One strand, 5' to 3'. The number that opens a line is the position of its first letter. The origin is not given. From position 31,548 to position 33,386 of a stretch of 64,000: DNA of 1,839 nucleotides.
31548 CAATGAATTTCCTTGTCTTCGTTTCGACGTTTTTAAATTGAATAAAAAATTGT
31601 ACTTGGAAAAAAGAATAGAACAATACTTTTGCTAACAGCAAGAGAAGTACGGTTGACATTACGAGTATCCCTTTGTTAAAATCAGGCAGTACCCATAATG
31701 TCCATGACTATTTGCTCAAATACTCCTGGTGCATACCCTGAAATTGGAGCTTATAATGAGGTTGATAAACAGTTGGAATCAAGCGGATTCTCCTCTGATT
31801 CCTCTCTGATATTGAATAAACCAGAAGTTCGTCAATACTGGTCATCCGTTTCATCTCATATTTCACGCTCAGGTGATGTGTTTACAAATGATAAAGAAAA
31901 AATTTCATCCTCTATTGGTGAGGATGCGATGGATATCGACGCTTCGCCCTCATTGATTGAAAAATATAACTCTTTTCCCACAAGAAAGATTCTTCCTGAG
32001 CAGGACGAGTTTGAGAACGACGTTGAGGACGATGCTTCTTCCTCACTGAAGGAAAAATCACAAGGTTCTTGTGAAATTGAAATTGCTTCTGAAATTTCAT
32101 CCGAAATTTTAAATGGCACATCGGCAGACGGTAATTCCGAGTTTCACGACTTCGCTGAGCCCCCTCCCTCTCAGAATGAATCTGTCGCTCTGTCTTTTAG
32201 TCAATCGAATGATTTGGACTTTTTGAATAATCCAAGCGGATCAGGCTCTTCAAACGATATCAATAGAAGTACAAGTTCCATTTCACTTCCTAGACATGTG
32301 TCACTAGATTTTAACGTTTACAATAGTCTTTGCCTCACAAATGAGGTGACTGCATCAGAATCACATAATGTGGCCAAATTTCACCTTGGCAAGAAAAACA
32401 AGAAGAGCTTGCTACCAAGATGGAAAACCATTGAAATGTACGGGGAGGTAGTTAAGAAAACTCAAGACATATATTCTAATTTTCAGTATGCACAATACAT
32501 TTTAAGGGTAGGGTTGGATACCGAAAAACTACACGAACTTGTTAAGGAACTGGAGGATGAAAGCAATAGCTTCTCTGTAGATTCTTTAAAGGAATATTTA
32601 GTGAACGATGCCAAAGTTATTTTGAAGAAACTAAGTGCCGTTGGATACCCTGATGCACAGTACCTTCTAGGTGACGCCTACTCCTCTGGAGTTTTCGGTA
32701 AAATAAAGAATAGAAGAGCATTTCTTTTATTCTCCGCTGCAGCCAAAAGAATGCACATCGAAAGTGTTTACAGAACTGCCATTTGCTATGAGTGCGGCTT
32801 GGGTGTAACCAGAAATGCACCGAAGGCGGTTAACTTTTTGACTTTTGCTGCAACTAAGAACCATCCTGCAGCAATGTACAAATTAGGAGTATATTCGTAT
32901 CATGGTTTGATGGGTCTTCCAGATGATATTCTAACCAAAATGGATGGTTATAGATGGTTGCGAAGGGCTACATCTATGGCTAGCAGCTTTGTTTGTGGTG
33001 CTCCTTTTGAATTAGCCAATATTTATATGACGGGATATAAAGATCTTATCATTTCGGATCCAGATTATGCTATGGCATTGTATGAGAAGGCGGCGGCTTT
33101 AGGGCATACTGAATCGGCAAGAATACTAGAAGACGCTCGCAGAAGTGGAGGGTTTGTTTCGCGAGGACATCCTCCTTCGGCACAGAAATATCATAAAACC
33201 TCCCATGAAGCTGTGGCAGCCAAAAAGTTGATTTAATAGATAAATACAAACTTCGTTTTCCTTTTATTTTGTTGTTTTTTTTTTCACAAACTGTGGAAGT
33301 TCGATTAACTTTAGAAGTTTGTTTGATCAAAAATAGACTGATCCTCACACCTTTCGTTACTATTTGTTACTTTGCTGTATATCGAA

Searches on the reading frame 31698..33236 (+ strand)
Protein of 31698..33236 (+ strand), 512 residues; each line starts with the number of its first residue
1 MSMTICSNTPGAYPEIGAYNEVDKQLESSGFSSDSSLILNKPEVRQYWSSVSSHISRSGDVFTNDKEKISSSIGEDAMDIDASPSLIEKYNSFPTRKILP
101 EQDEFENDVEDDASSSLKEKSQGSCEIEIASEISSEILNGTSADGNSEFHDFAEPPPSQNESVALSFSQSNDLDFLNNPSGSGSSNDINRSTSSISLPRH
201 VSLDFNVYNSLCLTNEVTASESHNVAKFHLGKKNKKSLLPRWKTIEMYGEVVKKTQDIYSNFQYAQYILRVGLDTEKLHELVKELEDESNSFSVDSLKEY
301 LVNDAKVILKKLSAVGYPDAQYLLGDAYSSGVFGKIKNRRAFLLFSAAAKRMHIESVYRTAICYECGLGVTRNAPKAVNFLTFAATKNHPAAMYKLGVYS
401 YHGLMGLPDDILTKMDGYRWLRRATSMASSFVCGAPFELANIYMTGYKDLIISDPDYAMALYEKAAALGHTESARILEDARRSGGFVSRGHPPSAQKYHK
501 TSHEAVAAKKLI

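Call 18: find_encoding_contigs(protein=window:31698-33236:+, flank=3500, max_places=10)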
Protein window:31698-33236:+ (512 aa): 5 contigs read that carry it; 4 places shown.
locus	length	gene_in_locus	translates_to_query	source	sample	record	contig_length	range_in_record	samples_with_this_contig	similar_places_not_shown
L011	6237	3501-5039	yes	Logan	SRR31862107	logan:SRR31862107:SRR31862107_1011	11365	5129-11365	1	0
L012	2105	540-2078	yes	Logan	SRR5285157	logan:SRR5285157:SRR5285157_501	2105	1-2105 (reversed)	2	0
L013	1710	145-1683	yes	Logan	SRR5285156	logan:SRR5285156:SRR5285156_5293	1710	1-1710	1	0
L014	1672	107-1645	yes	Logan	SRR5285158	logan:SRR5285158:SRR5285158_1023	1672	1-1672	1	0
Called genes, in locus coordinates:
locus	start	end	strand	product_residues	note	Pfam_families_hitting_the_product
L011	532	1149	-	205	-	PF00227:Proteasome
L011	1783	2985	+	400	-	PF14520:HHH_5, PF00154:RecA_N, PF08423:Rad51, PF13481:AAA_25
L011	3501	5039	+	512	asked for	PF08238:Sel1 (faint)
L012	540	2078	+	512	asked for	PF08238:Sel1 (faint)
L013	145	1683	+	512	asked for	PF08238:Sel1 (faint)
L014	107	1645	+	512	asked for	PF08238:Sel1 (faint)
